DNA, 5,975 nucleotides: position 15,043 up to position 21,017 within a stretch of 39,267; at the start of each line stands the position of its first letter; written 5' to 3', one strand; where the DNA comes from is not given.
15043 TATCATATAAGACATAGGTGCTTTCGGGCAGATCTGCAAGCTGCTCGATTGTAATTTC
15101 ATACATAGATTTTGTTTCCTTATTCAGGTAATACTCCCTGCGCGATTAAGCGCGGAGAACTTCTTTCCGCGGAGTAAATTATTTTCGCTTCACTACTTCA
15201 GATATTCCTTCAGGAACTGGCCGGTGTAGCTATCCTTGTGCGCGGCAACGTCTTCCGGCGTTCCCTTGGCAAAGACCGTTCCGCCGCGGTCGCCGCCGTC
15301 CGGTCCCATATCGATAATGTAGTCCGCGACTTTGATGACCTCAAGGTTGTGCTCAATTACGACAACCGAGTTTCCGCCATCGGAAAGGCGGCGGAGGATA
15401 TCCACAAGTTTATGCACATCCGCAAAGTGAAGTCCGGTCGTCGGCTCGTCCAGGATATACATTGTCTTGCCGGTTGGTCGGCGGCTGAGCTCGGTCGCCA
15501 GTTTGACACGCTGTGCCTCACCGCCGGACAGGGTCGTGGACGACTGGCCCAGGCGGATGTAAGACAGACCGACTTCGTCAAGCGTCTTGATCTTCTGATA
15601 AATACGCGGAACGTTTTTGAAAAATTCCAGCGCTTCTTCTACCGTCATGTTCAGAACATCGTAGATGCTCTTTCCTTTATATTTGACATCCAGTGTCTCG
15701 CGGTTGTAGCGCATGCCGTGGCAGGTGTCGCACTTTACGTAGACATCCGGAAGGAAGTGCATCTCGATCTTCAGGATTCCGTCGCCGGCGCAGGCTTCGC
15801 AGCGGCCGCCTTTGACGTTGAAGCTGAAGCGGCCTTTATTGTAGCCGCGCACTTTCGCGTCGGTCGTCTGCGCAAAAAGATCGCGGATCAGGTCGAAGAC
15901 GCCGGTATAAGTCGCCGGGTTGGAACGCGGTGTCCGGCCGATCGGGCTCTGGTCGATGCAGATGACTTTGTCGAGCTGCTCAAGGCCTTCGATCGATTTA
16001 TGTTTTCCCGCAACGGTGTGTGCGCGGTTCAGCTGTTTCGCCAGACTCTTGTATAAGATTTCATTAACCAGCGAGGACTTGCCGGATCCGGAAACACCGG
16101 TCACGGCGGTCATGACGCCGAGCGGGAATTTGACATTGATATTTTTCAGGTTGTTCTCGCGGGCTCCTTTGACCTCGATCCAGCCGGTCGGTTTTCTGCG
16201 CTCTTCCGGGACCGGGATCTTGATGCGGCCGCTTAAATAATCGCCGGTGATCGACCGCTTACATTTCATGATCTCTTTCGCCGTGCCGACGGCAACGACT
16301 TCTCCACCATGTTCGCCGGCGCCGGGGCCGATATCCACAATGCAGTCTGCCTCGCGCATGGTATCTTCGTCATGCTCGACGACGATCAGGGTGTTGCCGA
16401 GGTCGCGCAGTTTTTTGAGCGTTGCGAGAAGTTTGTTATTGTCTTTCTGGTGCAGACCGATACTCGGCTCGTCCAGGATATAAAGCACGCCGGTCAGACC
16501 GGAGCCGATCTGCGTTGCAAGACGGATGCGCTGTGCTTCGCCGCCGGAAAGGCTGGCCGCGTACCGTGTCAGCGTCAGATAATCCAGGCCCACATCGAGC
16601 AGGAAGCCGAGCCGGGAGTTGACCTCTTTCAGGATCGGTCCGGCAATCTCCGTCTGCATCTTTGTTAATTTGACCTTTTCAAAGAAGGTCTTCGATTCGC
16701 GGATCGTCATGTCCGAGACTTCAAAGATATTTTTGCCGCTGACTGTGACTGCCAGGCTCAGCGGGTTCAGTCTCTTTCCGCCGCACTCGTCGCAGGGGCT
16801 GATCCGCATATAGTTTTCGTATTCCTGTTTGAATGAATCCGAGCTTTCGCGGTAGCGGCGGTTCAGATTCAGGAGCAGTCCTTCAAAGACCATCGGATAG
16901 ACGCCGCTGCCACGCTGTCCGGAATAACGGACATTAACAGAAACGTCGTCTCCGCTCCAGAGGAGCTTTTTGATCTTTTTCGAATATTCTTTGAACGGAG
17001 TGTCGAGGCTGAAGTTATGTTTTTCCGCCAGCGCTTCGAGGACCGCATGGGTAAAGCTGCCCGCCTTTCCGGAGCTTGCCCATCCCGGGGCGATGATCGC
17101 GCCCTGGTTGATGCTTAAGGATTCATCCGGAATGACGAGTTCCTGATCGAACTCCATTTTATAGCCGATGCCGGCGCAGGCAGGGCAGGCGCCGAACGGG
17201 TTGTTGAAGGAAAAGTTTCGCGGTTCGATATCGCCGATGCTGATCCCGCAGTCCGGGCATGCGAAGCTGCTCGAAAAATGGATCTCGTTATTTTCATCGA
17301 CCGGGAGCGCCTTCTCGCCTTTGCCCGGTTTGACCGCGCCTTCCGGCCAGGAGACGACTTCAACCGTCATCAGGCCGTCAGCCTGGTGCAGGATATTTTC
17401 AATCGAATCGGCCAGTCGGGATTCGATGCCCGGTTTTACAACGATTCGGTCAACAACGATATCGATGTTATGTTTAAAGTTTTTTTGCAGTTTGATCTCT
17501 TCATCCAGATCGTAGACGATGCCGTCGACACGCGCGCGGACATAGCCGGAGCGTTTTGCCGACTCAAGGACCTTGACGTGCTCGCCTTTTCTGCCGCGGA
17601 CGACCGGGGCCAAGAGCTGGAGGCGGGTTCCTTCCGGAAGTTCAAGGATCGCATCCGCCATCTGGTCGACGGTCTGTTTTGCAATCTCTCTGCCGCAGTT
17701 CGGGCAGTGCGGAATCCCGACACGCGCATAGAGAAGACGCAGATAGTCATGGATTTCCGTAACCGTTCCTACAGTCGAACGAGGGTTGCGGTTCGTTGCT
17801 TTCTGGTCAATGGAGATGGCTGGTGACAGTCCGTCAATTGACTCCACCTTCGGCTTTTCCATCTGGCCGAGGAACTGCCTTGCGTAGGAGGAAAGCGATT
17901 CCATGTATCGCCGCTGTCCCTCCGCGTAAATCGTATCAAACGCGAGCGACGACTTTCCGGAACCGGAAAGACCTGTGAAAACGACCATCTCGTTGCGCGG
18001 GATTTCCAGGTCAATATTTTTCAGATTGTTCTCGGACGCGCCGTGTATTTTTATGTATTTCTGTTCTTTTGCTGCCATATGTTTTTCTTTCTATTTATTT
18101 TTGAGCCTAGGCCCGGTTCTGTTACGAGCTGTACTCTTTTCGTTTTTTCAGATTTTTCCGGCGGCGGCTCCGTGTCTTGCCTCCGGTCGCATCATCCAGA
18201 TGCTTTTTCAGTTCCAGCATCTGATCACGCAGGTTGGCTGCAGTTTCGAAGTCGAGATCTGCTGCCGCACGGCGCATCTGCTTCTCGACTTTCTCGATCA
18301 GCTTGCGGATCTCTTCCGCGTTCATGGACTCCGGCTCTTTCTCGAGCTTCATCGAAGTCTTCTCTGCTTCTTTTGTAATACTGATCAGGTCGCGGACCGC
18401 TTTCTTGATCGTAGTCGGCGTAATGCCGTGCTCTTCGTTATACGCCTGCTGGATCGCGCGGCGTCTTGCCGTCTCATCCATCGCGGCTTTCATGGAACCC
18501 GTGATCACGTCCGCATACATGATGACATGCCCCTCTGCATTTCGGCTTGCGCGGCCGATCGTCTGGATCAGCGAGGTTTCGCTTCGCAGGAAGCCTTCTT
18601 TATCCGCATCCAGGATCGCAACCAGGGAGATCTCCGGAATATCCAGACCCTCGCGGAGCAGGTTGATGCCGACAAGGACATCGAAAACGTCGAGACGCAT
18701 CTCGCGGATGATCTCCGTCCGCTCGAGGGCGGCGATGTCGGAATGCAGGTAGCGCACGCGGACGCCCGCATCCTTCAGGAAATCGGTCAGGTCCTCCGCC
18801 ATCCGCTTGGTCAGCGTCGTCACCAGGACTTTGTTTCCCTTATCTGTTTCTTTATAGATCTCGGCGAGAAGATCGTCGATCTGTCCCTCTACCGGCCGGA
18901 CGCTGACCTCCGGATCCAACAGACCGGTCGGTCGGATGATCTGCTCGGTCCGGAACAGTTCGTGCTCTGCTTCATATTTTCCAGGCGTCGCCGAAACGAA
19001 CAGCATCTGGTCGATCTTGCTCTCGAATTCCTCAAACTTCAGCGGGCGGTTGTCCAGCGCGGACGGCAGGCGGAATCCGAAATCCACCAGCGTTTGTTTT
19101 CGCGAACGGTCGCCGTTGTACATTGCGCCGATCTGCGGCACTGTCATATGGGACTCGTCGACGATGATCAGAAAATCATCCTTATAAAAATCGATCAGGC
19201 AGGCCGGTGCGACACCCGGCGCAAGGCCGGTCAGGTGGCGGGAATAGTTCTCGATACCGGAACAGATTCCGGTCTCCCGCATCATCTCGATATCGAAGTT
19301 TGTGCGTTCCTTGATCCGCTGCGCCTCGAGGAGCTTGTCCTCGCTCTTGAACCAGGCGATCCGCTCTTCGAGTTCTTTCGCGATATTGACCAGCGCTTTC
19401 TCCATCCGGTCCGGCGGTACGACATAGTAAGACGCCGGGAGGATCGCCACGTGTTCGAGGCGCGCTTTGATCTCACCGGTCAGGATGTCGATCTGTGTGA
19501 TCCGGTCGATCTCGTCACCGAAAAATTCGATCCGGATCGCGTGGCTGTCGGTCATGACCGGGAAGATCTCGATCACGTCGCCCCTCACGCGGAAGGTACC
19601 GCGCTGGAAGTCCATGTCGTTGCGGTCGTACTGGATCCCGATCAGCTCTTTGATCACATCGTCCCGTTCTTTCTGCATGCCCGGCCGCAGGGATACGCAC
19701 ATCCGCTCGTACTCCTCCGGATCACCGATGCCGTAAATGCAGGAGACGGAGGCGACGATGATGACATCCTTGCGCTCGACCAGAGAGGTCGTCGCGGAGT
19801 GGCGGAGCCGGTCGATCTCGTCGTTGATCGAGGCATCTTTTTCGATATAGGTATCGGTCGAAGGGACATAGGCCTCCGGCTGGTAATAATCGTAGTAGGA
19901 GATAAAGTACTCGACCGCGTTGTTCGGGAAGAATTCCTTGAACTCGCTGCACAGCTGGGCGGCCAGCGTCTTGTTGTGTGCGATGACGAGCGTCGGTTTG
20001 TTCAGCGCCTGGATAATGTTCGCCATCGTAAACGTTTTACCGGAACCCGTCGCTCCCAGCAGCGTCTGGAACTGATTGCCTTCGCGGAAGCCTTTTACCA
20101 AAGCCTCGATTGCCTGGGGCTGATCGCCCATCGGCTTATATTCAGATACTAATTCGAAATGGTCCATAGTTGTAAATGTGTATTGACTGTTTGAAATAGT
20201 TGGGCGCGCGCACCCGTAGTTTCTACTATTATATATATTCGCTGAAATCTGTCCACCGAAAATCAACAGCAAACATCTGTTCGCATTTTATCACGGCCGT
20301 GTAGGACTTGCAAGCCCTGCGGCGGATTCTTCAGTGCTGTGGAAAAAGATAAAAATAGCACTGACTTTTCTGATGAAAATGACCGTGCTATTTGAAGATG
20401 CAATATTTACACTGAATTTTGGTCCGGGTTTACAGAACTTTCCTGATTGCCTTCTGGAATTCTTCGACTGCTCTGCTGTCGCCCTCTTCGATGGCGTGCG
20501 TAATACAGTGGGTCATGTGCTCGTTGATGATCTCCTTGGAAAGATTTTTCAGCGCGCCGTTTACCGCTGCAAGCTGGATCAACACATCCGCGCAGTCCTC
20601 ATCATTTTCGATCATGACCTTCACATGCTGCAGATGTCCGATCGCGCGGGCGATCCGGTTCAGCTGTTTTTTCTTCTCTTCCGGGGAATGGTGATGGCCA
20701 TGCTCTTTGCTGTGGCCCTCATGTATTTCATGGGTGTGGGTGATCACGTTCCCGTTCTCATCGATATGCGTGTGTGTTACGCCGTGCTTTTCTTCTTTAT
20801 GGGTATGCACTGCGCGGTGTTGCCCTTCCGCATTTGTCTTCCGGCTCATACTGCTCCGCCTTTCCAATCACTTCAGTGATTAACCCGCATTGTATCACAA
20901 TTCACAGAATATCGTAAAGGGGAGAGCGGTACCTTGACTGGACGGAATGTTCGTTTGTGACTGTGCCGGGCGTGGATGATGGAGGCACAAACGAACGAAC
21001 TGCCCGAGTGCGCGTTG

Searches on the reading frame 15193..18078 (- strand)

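Call 8: search_protein_families(library=pfam, proteins=[window:15193-18078:-], max_evalue=0.001)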
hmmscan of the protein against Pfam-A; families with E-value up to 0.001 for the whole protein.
window:15193-18078:- (961 aa): 11 families
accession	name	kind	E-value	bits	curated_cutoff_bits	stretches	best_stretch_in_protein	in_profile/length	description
PF17760.6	UvrA_inter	-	3.4e-39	133.5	23.3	1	135-241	1-107/109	UvrA interaction domain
PF17755.6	UvrA_DNA-bind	-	2.8e-28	98.9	23.2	1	311-421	1-109/110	UvrA DNA-binding domain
PF00005.33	ABC_tran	-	7.6e-23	82.1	25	1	811-881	74-137/137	ABC transporter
PF02463.25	SMC_N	-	1e-12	48.4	40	1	645-924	16-211/220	RecF/RecN/SMC N terminal domain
PF13555.12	AAA_29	-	2.2e-07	31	27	0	652-672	20-40/61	P-loop containing region of AAA domain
PF03193.22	RsgA_GTPase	-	2.9e-07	30.9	30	0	641-693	94-146/174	RsgA GTPase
PF13304.12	AAA_21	-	6.3e-07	30.2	27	1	856-914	243-302/304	AAA domain, putative AbiEii toxin, Type IV TA system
PF20703.3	nSTAND1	-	1.7e-06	28.4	27.1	0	655-684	34-63/379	Novel STAND NTPase 1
PF13191.12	AAA_16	-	3.9e-06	27.9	32.6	0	658-696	28-63/167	AAA ATPase domain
PF01583.26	APS_kinase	-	0.00039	20.9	21.1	0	31-47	4-20/152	Adenylylsulphate kinase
PF20720.3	nSTAND3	-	0.00087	19.5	27.2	0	659-687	22-52/155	Novel STAND NTPase 3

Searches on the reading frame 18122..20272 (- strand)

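Call 8: search_protein_families(library=pfam, proteins=[window:18122-20272:-], max_evalue=0.001)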
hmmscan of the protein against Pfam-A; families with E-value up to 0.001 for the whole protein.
window:18122-20272:- (716 aa): 8 families
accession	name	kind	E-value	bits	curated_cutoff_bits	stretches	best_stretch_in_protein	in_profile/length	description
PF17757.6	UvrB_inter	-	3.6e-33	114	22.9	1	193-283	1-91/91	UvrB interaction domain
PF12344.14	UvrB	-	1.2e-23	83.1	27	1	585-627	1-43/43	Ultra-violet resistance protein B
PF00271.37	Helicase_C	-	3.2e-20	72.9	23.5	1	467-578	5-109/110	Helicase conserved C-terminal domain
PF04851.21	ResIII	-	4.1e-15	56.5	22.5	1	46-126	3-84/164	Type III restriction enzyme, res subunit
PF02151.25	UVR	-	6.7e-09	35.7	21.5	1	657-690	2-35/36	UvrB/uvrC motif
PF00270.35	DEAD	-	8.4e-07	29.3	26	1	51-119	4-73/167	DEAD/DEAH box helicase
PF13604.12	AAA_30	-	8.7e-05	22.8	27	0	51-110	6-65/191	AAA domain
PF13245.12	AAA_19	-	0.00099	19.7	25.1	0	67-94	12-39/134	AAA domain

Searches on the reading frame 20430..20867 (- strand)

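Call 8: search_protein_families(library=pfam, proteins=[window:20430-20867:-], max_evalue=0.001)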
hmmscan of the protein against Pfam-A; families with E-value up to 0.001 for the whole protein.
window:20430-20867:- (145 aa): 1 family
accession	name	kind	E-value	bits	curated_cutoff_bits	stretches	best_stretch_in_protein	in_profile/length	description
PF02583.22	Trns_repr_metal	-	3.5e-25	88.7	22.8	1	64-143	1-78/78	Metal-sensitive transcriptional repressor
